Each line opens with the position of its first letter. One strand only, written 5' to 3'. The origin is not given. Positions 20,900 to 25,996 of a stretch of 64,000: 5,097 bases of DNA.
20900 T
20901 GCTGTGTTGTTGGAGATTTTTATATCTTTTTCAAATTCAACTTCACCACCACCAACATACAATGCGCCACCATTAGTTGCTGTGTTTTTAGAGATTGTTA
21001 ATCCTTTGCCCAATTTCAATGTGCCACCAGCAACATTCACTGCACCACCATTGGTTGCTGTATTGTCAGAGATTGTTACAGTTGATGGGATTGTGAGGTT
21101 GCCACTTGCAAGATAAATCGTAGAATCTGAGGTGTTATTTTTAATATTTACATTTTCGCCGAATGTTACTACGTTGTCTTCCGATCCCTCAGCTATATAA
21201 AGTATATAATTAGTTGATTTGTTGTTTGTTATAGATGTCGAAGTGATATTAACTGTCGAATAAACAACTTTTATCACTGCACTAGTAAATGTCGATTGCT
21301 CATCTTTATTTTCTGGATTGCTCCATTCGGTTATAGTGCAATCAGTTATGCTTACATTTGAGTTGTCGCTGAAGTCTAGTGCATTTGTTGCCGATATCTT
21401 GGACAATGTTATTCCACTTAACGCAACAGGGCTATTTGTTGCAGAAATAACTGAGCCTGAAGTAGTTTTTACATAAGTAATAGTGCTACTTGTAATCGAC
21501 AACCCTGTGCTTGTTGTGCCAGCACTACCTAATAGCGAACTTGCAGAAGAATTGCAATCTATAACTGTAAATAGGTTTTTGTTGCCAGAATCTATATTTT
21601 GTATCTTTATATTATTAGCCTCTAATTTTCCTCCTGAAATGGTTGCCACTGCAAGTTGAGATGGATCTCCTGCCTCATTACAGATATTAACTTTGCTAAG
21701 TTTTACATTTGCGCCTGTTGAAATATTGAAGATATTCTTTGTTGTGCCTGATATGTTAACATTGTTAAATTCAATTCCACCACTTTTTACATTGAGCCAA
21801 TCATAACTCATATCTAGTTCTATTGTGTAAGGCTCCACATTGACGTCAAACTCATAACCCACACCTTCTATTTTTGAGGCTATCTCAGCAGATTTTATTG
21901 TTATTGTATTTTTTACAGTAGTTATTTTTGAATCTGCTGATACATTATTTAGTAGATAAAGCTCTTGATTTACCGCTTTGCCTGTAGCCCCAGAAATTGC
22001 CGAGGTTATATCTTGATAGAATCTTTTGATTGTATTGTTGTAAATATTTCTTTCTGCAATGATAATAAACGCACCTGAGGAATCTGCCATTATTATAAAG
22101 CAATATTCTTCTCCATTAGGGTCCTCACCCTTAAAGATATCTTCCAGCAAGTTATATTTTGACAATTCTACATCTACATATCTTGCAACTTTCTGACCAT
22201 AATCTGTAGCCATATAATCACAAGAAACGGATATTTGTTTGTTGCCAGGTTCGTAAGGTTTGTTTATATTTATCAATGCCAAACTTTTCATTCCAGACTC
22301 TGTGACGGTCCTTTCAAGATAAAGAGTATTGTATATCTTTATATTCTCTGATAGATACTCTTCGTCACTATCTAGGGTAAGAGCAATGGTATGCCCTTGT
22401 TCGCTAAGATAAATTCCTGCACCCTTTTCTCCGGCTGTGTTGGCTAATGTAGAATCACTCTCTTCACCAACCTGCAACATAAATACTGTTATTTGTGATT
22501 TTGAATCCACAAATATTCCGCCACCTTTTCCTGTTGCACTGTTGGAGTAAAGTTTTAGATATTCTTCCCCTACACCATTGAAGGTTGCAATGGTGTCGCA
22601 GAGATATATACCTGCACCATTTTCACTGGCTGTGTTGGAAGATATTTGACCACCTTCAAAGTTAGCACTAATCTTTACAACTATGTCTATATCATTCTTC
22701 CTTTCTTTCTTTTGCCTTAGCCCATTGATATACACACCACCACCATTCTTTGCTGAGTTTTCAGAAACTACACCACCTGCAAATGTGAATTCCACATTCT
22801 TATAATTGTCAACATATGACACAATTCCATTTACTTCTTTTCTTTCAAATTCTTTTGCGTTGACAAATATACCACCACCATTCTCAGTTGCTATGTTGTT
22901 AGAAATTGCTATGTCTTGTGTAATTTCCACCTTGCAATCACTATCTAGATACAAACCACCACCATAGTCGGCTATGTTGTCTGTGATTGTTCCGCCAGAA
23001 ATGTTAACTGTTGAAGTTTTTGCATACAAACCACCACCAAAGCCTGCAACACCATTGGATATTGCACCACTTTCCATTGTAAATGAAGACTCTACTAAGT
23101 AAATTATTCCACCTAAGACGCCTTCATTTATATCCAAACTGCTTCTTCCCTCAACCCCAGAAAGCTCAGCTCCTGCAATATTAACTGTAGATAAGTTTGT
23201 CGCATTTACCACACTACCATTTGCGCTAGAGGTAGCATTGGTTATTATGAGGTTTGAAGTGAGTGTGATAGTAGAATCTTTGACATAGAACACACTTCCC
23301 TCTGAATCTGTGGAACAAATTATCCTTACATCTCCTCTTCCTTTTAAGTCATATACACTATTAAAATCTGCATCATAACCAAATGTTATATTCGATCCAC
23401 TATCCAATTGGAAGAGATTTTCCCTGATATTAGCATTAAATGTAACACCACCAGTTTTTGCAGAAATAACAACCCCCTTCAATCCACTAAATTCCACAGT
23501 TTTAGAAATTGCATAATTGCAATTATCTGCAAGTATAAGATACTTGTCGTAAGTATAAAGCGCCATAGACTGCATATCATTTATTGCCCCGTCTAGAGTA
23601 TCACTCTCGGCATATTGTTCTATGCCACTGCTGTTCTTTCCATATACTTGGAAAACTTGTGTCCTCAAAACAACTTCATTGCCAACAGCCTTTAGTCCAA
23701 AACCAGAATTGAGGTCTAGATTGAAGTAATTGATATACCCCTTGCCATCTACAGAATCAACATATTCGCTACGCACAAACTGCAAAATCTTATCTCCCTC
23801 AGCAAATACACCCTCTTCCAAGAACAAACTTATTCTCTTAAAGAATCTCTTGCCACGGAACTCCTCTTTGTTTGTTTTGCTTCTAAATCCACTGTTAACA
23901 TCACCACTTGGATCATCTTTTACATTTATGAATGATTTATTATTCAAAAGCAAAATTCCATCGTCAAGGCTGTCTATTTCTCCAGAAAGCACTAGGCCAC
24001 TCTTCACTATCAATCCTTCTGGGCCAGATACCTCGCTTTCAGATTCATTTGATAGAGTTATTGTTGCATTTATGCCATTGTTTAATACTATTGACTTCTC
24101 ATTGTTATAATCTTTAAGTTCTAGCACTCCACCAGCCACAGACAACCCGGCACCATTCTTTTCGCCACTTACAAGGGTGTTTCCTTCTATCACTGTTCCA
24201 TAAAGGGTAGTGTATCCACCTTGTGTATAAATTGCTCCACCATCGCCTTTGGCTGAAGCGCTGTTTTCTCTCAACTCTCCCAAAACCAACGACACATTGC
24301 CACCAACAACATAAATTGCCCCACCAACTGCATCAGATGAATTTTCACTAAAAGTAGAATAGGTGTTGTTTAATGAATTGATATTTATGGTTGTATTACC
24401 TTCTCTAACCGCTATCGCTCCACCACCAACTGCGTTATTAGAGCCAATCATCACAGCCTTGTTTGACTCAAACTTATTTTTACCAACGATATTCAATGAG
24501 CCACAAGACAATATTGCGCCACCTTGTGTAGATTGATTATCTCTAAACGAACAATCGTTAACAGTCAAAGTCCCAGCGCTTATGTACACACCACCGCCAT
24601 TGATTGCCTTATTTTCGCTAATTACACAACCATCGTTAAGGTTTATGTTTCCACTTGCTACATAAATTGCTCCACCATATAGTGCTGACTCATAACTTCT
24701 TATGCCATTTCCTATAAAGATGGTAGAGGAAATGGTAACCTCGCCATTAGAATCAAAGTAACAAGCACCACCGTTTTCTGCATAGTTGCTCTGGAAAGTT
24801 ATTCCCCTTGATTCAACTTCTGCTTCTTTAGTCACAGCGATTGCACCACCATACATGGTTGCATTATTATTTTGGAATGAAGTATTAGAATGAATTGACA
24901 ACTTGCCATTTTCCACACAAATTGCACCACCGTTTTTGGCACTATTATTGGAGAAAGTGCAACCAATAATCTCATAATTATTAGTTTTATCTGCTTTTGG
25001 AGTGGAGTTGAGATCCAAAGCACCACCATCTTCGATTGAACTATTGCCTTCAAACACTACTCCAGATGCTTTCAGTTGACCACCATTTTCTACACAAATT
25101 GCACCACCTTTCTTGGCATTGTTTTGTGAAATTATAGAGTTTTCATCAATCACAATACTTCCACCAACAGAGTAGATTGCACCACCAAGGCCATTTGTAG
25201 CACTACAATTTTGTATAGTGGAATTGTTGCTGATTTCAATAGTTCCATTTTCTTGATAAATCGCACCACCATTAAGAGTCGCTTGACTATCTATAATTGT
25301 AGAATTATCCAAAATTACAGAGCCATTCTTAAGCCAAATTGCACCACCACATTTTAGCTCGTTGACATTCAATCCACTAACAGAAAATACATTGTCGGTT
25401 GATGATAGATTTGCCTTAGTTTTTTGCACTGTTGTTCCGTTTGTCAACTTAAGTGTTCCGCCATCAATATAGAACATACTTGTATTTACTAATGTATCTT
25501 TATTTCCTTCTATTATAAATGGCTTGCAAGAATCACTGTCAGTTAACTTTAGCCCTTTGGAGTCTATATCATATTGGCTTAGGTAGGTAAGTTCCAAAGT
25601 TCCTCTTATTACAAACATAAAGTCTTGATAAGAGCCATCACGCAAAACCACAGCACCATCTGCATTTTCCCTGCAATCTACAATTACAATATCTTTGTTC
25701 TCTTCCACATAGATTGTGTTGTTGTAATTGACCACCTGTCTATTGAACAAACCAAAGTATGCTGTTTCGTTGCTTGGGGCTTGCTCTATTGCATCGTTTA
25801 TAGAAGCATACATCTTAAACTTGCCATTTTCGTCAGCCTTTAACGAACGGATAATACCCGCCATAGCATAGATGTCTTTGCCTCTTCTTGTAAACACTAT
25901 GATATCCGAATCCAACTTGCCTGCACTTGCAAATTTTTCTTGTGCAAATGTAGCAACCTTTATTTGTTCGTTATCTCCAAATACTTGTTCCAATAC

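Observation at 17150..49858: A single 32.7-kb ORF (10,902 codons, ~1.2 MDa) encoding an N-terminally anchored mega-adhesin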

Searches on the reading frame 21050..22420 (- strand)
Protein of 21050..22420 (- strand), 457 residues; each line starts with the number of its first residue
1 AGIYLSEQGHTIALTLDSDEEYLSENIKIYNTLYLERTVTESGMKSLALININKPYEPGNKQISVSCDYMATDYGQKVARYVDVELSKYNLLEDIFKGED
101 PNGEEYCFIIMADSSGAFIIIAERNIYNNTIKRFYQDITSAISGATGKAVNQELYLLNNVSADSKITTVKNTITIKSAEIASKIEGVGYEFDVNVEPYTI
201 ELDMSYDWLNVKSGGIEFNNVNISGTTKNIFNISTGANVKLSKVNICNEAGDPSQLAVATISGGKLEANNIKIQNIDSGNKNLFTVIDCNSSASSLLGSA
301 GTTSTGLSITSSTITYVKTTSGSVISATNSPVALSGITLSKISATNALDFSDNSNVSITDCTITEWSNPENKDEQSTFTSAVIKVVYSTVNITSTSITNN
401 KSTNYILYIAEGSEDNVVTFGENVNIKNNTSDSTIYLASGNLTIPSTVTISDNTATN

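Call 43: search_protein_families(library=pfam, proteins=[window:21050-22420:-], max_evalue=0.1)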
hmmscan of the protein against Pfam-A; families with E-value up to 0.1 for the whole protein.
window:21050-22420:- (457 aa): 2 families
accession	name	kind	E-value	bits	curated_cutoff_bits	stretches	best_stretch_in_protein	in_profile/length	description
PF11721.14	Malectin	-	0.014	15.8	23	1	217-280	82-144/163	Malectin domain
PF21394.3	Beta-ketacyl_N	-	0.051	13.6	26.9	1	362-410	70-119/170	Beta-ketoacyl synthase-like, N-terminal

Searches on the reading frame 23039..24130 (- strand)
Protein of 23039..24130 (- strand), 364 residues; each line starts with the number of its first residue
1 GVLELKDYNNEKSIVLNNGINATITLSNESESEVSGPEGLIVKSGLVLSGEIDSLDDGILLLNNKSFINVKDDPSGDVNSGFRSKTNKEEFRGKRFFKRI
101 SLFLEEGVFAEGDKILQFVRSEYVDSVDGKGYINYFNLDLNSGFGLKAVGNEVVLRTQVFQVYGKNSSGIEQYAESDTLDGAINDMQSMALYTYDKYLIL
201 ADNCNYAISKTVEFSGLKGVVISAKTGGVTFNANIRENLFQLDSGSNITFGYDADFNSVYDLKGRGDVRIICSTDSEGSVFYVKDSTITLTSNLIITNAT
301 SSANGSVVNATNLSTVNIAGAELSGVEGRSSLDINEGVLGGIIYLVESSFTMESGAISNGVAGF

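Call 42: search_protein_families(library=pfam, proteins=[window:23039-24130:-], max_evalue=0.1)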
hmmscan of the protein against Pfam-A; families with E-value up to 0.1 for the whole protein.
window:23039-24130:- (364 aa): 0 families

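Call 82: find_related_loci(query=A5, collection=genome_contigs, flank=10000)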
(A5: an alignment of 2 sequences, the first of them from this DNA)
Query A5 (364 aa) in genome_contigs; peptide patterns used: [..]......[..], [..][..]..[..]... (x = any residue, [..] = any of these).
299 stretches matched a pattern; 3 encode a relative of the query (tblastn E <= 1e-3); 3 distinct loci.
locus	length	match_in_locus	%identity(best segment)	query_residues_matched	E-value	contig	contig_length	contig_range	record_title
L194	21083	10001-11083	46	1-362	1e-78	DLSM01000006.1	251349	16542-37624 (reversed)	MAG TPA_asm: Christensenella sp. UBA7862 UBA7862_contig_34, whole genome shotgun sequence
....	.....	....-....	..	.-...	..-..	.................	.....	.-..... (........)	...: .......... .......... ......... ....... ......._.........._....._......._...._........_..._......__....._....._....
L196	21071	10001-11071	46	1-358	3e-70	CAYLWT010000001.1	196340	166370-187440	MAG TPA_asm: uncultured Christensenella sp. isolate binchicken_co354_299 genome assembly, contig: NODE_11_length_196340_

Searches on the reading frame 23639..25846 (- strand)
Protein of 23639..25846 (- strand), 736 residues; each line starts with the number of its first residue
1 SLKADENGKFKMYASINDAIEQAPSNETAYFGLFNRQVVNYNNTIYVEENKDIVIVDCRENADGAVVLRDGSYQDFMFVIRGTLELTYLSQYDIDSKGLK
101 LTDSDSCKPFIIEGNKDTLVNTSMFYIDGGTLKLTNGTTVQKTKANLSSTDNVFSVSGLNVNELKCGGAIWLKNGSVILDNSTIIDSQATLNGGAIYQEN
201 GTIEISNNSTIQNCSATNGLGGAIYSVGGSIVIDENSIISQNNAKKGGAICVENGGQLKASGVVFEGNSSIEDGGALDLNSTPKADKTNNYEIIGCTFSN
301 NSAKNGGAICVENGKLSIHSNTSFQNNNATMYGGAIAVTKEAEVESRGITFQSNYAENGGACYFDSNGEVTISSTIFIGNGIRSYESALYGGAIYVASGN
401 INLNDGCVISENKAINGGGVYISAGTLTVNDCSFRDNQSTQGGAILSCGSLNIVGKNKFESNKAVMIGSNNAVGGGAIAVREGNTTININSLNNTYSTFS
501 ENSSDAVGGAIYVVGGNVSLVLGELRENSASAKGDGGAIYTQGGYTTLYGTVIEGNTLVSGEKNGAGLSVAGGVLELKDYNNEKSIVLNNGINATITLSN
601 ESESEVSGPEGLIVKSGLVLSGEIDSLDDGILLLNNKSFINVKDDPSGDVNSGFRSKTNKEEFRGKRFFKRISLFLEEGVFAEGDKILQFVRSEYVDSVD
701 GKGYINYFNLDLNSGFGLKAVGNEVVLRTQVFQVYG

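Call 68: predict_structure(alignment_id=A3)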
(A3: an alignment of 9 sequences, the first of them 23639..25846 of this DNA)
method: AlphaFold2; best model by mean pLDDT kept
length: 736 residues; sequences in the alignment: 9
mean_pLDDT: 67.0   pTM: 0.75
mean pLDDT of the five models: 67.0, 64.7, 64.3, 64.1, 62.0
residues with pLDDT >= 90: 200; 70-90: 169; 50-70: 128; < 50: 239
segments of 3 or more residues with pLDDT < 50: 1-43, 50-52, 56-73, 88-121, 141-165, 457-462, 604-607, 621-628, 636-638, 643-671, 677-731, 733-736
pLDDT, mean of each block of 10 residues (from residue 1): 31 38 30 32 50 46 45 55 56 28 32 43 68 62 33 24 49 84 73 84 88 82 90 92 94 92 97 96 63 97 97 92 96 96 93 97 94 95 84 96 91 93 94 88 91 66 58 78 83 66 79 89 79 68 83 73 66 75 62 59 49 60 47 54 42 38 33 50 45 35 34 41 44 45
secondary structure, 60 per line:
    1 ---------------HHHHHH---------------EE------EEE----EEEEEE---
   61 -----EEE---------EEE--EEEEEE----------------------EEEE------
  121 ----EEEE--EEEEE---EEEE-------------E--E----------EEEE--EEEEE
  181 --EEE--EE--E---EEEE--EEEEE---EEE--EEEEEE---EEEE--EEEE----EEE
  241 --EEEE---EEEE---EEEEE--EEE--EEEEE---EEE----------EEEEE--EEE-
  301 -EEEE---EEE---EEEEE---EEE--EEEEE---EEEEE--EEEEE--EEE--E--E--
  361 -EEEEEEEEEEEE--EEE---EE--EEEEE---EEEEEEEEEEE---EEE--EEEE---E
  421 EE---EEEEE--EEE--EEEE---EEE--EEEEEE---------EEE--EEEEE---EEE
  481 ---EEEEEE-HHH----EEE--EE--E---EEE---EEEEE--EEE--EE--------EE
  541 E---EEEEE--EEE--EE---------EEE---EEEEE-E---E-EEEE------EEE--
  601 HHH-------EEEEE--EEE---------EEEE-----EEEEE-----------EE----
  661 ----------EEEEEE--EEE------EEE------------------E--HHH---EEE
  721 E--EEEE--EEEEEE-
elements in order (helices of 4 or more, strands of 3 or more residues): H16-21 E45-47 E52-57 E66-68 E78-80 E83-88 E111-114 E125-128 E131-135 E139-142 E170-173 E176-180 E183-185 E196-199 E202-206 E210-212 E215-220 E224-227 E230-233 E238-240 E243-246 E250-253 E257-261 E264-266 E269-273 E277-279 E290-294 E297-299 E302-305 E309-311 E315-319 E323-325 E328-332 E336-340 E343-347 E350-352 E362-373 E376-378 E386-390 E394-404 E408-410 E413-416 E420-422 E426-430 E433-435 E438-441 E445-447 E450-455 E465-467 E470-474 E478-480 E484-489 E498-500 E511-513 E517-521 E524-526 E539-541 E545-549 E552-554 E568-570 E574-578 E586-589 E596-598 E611-615 E618-620 E630-633 E639-643 E671-676 E679-681 E688-690 E718-721 E724-727 E730-735

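Call 72: fold_search(model_id=the predicted structure, library=pdb)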
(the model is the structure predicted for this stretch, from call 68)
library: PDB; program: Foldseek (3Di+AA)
matches with E <= 10: 233; with E <= 0.001: 0
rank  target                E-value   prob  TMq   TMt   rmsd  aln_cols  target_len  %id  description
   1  9cdu_A                4.3e-03  0.96  0.19  0.28  13.2       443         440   13  Crystal Structure of Rhombotarget A-peptide Complex (released 2025-07-02)
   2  7ko9                  5.7e-03  0.75  0.20  0.24  17.3       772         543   10  Crystal structure of antigen 43 from uropathogenic Escherichia coli UTI89 (released 2022-03-09)
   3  7koh_D                8.2e-03  0.63  0.18  0.23  18.4       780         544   12  Crystal structure of antigen 43 from Escherichia coli EDL933 (released 2022-03-09)
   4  9cdv_B                9.0e-03  0.97  0.18  0.27  13.0       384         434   12  Crystal Structure of Rhombotarget A (released 2025-07-02)
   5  9cdv_A                1.1e-02  0.85  0.17  0.25  13.6       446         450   12  Crystal Structure of Rhombotarget A (released 2025-07-02)
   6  9cdu_C                1.4e-02  0.99  0.19  0.31  10.7       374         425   12  Crystal Structure of Rhombotarget A-peptide Complex (released 2025-07-02)
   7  7koh_C                2.7e-02  0.28  0.16  0.18  18.6       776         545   10  Crystal structure of antigen 43 from Escherichia coli EDL933 (released 2022-03-09)
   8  9bev_A                4.0e-02  0.13  0.14  0.16  19.2       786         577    9  Structure of GH110A in complex with a lambda-carrageenan oligosaccharide (released 2025-08-27)
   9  2iou_G                4.2e-02  0.96  0.33  0.44  13.2       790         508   11  Major Tropism Determinant P1 (Mtd-P1) Variant Complexed with Bordetella brochiseptica Virulence Factor Pertactin extra (released 2007-10-23)
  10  2vbm_A                4.8e-02  0.84  0.24  0.32  10.6       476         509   10  Tailspike protein of bacteriophage Sf6 complexed with tetrasaccharide (released 2008-04-22)
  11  9beh_A                5.0e-02  0.15  0.13  0.16  21.7       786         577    9  Structure of GH110A in complex with galactose-6-sulfate (released 2025-08-27)
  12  2vbe                  6.6e-02  0.87  0.26  0.34  10.4       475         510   10  Tailspike protein of bacteriophage Sf6 (released 2008-04-22)
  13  7dmk_D                6.9e-02  0.21  0.17  0.17  25.7       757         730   12  PL6 alginate lyase BcAlyPL6 (released 2021-10-06)
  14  7koh_B                6.9e-02  0.11  0.13  0.15  18.2       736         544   10  Crystal structure of antigen 43 from Escherichia coli EDL933 (released 2022-03-09)
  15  8x8m_A                8.3e-02  0.30  0.24  0.23  16.7       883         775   10  Cryo-EM structure of a bacteriophage tail- spike protein against Klebsiella pneumoniae K64,ORF41(K64-ORF41) (released 2024-09-04)
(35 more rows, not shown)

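Call 75: search_protein_families(library=pfam, alignment_id=A3, max_evalue=0.01)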
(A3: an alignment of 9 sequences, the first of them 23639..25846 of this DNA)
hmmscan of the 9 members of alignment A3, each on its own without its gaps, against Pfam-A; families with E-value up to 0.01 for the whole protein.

A. member 1, window:23639-25846:- (736 aa): 1 family
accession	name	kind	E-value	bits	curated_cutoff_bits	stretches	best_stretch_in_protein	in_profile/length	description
PF02415.23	Chlam_PMP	-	8.6e-28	93.8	20.6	1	296-311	2-18/19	Chlamydia polymorphic membrane protein (Chlamydia_PMP) repeat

B. families by the number of members that match (of 9 scanned): 2 families
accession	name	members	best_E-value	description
PF02415.23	Chlam_PMP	9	8.6e-28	Chlamydia polymorphic membrane protein (Chlamydia_PMP) repeat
PF11679.13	DUF3275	1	0.0014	Protein of unknown function (DUF3275)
